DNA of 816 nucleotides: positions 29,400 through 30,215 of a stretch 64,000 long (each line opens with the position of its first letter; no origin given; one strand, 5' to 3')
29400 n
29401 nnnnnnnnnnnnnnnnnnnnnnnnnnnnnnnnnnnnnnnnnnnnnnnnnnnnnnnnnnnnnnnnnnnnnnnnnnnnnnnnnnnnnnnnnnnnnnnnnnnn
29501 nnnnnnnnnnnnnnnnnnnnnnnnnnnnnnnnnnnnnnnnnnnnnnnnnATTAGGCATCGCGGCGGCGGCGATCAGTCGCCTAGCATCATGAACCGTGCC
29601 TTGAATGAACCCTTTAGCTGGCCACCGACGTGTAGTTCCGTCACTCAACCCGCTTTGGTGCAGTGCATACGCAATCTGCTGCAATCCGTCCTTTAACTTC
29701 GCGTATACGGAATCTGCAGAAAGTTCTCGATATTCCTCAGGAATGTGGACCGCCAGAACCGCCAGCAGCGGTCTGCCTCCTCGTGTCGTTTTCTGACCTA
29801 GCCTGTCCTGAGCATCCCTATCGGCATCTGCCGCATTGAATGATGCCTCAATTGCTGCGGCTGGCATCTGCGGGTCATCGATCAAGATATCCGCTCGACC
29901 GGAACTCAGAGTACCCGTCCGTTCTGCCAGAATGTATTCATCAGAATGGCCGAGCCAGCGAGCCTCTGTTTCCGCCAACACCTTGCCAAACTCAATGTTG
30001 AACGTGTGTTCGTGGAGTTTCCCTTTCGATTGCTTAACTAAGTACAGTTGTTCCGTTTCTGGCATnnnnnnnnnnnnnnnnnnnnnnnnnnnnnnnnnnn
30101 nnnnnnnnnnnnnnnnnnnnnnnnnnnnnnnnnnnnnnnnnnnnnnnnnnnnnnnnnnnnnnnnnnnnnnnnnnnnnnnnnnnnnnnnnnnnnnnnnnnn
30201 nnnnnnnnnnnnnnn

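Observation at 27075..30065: MmeI/PglX-family methyltransferase whose N-terminal nuclease motif looks degenerate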

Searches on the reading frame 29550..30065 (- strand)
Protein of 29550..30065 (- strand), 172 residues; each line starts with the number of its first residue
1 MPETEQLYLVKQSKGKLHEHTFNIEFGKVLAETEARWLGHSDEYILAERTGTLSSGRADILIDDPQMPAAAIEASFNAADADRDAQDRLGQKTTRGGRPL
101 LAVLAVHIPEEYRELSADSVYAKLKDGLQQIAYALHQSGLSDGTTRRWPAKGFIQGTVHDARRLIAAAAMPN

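Call 34: search_protein_families(library=pfam, alignment_id=A2, max_evalue=10)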
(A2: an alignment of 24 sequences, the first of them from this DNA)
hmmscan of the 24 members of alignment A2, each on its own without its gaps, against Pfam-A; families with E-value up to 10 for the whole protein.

A. member 1, seq(172 aa): 1 family
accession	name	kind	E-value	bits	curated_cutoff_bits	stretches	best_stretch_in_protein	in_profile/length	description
PF24556.1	SH3_Myosin-XVIIIa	-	0.016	15.5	27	1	23-67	12-56/65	Unconventional myosin-XVIIIa SH3 domain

B. families by the number of members that match (of 24 scanned): 8 families
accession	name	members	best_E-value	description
PF24556.1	SH3_Myosin-XVIIIa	2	0.016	Unconventional myosin-XVIIIa SH3 domain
PF13413.12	HTH_25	1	0.055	Helix-turn-helix domain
PF04313.20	HSDR_N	1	0.056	Type I restriction enzyme R protein N terminus (HSDR_N)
PF05883.17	Baculo_RING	1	0.061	Baculovirus U-box/Ring-like domain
PF13588.12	HSDR_N_2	1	0.082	Type I restriction enzyme R protein N terminus (HSDR_N)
PF21191.3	CvfB_1st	1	0.13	CvfB first S1-like domain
PF14930.12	Qn_am_d_aII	1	0.18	Quinohemoprotein amine dehydrogenase, alpha subunit domain II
PF04475.18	DUF555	1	0.25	Protein of unknown function (DUF555)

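Call 39: predict_structure(alignment_id=A2)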
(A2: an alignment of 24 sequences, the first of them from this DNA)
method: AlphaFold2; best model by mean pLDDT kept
length: 172 residues; sequences in the alignment: 24
mean_pLDDT: 90.8   pTM: 0.85
mean pLDDT of the five models: 90.8, 90.4, 90.3, 89.8, 89.3
residues with pLDDT >= 90: 141; 70-90: 12; 50-70: 17; < 50: 2
segments of 3 or more residues with pLDDT < 50: none
pLDDT, mean of each block of 10 residues (from residue 1): 56 75 98 96 96 95 95 98 97 95 97 94 93 91 87 97 89 56
secondary structure, 60 per line:
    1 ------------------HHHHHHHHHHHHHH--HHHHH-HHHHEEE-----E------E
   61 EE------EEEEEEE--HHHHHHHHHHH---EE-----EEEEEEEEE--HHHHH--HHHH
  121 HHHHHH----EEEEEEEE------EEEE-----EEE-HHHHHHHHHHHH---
elements in order: H19-32 H35-39 H41-44 E45-47 E60-62 E69-75 H78-88 E99-107 H110-114 H117-126 E131-138 E145-148 E154-156 H158-169

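Call 41: fold_search(model_id=the predicted structure, library=pdb)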
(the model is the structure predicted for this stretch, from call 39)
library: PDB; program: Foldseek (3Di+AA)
matches with E <= 10: 170; with E <= 0.001: 0
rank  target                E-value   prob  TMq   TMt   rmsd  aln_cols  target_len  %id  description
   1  7ezf_D                7.5e-01  0.04  0.18  0.11  11.2       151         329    3  Indole-2-carboxylic acid derivatives as allosteric inhibitors of fructose-1,6-bisphosphatase (released 2022-06-01)
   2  6ahr_G                7.9e-01  0.05  0.17  0.21  16.7        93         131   11  Cryo-EM structure of human Ribonuclease P (released 2018-12-05)
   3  21ak_C                9.6e-01  0.06  0.16  0.12  11.7        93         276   14  Cryo-EM structure of the E. coli ArnA hexamer (released 2026-03-25)
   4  21ak_A                1.0e+00  0.05  0.19  0.14  12.4       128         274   12  Cryo-EM structure of the E. coli ArnA hexamer (released 2026-03-25)
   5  6k91_B                1.2e+00  0.11  0.21  0.14   5.9        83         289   14  Pyridoxal Kinase from Leishmania donovani in complex with ADP and Pyridoxine (released 2020-03-25)
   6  6ls5_B                1.2e+00  0.02  0.16  0.10  11.8       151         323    5  Structure of human liver FBPase complexed with covalent allosteric inhibitor (released 2020-05-27)
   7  9nl2_A                1.2e+00  0.08  0.21  0.05   6.4        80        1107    9  Structure of R2 retrotransposon protein from Platysternon megacephalum initiating target-primed reverse transcription (released 2025-06-18)
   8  6h4n_x                1.3e+00  0.08  0.19  0.33   7.7       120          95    4  Structure of a hibernating 100S ribosome reveals an inactive conformation of the ribosomal protein S1 - 70S Hibernatin (released 2018-09-05)
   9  1g0u_B                1.6e+00  0.08  0.13  0.10   5.3        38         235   10  A GATED CHANNEL INTO THE PROTEASOME CORE PARTICLE (released 2000-11-06)
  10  5njt_x                1.7e+00  0.07  0.20  0.30   7.6       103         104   11  Structure of the Bacillus subtilis hibernating 100S ribosome reveals the basis for 70S dimerization. (released 2017-06-14)
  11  2jjk_A                1.7e+00  0.03  0.19  0.12  12.4       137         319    4  FRUCTOSE-1,6-BISPHOSPHATASE(D-FRUCTOSE-1,6-BISPHOSPHATE -1- PHOSPHOHYDROLASE) (E.C.3.1.3.11) COMPLEXED WITH A DUAL BIN (released 2008-07-22)
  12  3w7b_A                1.8e+00  0.04  0.16  0.11   9.3        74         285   15  Crystal structure of formyltetrahydrofolate deformylase from Thermus thermophilus HB8 (released 2014-01-08)
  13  2p5x_A                1.9e+00  0.06  0.20  0.17   7.9        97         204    8  Crystal structure of Maf domain of human N-acetylserotonin O-methyltransferase-like protein (released 2007-03-27)
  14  3lou_A                2.0e+00  0.03  0.14  0.10  11.5        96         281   10  Crystal structure of Formyltetrahydrofolate deformylase (YP_105254.1) from BURKHOLDERIA MALLEI ATCC 23344 at 1.90 A re (released 2010-02-23)
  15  5lte                  2.0e+00  0.01  0.15  0.10  19.2       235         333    9  Crystal structure of the alpha subunit of heme dependent oxidative N-demethylase (HODM) (released 2016-11-09)
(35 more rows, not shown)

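Call 48: search_protein_representatives(alignment_id=A2)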
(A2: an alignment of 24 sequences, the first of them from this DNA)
Query: 24 sequences, 164 profile positions. Proteins with E-value up to 0.001 (for the whole library): 889; up to 1e-10: 512; up to 1e-30: 52. The best 150 are listed.
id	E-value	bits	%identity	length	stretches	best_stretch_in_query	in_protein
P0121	2.7e-58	212.6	-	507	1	4-164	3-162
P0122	2.7e-58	212.6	-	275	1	3-164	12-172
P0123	1.2e-54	200.7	-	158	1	4-153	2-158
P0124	5.6e-54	198.5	-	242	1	8-164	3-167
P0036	7.1e-54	198.2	-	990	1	4-164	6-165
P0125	1.5e-51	190.7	-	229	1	2-164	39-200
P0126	1.5e-49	184.2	-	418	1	5-164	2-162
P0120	1.5e-48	180.9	-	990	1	5-164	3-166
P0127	1.5e-48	180.9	-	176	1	5-149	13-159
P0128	2.1e-46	173.9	-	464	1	3-164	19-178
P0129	7.4e-46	172.1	-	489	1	3-164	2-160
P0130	4.5e-44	166.3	-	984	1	6-164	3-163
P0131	2.1e-43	164.2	-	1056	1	5-164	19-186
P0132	2.4e-43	164.0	-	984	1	6-163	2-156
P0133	6.0e-43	162.7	-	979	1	8-164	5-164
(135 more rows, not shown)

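Call 82: fold_search(model_id=the predicted structure, library=viral)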
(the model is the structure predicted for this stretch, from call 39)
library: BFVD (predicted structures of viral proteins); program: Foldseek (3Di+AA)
matches with E <= 10: 390; with E <= 0.001: 0
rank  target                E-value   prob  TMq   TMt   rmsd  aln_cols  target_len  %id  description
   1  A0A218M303            4.5e-02  0.35  0.32  0.32  16.0       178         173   16  MmcB family DNA repair protein [Acidovorax phage ACP17]
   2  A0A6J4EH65            1.8e-01  0.21  0.24  0.22   7.1        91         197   13  (no name in the UniProt tables at hand)
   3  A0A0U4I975            1.9e-01  0.47  0.29  0.28   4.6        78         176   17  (no name in the UniProt tables at hand)
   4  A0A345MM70            1.9e-01  0.35  0.23  0.39   7.0        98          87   13  (no name in the UniProt tables at hand)
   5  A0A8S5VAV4            1.9e-01  0.35  0.26  0.23   6.0        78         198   14  DNA repair protein [Siphoviridae sp. ct0vA12]
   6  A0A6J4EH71            2.4e-01  0.47  0.28  0.21   6.3        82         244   21  (no name in the UniProt tables at hand)
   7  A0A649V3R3            2.6e-01  0.25  0.24  0.17   6.1        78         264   13  (no name in the UniProt tables at hand)
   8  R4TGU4                3.5e-01  0.25  0.29  0.36  12.8       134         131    9  PD-(D/E)XK nuclease [Halogranum tailed virus 1]
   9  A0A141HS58            3.7e-01  0.21  0.22  0.22   5.2        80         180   11  (no name in the UniProt tables at hand)
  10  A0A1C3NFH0            5.8e-01  0.09  0.23  0.09  15.2       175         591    8  (no name in the UniProt tables at hand)
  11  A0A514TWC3            6.5e-01  0.07  0.25  0.22  16.9       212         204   10  Uncharacterized protein [Aeromonas phage D6]
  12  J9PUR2                6.5e-01  0.06  0.18  0.23  12.2       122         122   11  Uncharacterized protein [Bacillus phage BPS13]
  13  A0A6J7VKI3            7.4e-01  0.04  0.16  0.21  17.4       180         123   12  Uncharacterized protein [uncultured Caudovirales phage]
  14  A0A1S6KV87            1.1e+00  0.08  0.11  0.17   8.1        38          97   18  Transcriptional regulator protein [Providencia phage vB_PreS_PR1]
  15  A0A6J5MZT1            1.1e+00  0.04  0.17  0.24   8.7       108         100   13  VRR-NUC domain-containing protein [uncultured Caudovirales phage]
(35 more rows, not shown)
